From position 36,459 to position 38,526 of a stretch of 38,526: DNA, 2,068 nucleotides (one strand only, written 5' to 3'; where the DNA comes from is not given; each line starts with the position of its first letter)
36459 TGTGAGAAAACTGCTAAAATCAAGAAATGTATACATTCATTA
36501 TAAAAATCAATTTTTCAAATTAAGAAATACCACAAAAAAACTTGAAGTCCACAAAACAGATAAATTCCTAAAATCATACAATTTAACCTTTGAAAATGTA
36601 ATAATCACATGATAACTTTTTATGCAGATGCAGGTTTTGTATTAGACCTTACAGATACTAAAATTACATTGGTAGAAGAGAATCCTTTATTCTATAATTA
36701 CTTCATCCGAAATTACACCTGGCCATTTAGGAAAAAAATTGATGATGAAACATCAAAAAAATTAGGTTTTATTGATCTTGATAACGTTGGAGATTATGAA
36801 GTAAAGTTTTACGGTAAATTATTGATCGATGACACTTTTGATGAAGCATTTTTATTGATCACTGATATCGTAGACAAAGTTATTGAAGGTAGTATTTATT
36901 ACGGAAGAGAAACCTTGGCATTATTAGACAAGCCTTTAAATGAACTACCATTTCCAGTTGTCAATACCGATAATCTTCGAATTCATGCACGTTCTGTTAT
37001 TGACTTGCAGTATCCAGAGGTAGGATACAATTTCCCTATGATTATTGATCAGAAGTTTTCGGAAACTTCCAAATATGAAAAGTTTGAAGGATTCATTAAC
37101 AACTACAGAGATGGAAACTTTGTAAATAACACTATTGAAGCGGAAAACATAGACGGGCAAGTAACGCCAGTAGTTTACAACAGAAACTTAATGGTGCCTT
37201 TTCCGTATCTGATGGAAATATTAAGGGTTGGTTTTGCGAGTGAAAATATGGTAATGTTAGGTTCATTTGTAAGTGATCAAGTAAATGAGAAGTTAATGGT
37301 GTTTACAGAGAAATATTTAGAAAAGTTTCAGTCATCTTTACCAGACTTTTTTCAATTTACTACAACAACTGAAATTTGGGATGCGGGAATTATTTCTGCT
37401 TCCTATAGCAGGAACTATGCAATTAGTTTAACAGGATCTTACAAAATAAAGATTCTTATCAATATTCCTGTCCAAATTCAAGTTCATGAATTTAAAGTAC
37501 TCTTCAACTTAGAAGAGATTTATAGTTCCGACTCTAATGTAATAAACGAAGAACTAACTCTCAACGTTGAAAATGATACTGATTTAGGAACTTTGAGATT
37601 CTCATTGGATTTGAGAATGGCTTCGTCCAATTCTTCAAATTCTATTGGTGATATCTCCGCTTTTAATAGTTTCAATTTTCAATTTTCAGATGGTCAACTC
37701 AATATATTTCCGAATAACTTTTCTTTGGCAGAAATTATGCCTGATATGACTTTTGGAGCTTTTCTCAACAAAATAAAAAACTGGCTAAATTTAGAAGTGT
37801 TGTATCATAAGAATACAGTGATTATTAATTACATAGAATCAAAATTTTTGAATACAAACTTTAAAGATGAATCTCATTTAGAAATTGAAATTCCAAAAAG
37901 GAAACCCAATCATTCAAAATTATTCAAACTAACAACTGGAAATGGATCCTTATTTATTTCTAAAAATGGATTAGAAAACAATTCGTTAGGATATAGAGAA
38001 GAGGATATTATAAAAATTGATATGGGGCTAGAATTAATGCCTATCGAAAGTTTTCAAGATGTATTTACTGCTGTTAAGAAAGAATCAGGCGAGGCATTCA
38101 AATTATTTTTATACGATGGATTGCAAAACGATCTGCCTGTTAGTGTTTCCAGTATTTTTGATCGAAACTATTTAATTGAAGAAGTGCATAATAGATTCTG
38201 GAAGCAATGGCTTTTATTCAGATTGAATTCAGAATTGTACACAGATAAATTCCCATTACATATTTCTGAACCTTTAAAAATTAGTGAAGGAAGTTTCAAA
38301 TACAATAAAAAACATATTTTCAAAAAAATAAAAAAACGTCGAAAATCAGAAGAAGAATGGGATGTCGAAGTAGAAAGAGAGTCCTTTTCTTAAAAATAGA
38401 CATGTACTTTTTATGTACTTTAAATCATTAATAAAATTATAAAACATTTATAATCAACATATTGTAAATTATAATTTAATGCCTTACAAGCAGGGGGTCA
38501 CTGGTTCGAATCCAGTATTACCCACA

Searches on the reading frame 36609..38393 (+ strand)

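Call 9: search_protein_families(library=phrogs, proteins=[window:36609-38393:+])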
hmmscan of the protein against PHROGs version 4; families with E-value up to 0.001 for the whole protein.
window:36609-38393:+ (594 aa): 1 family
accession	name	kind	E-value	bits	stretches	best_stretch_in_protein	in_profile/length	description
phrog_19879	-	unknown function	5.1e-41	141.8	2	8-240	7-237/638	-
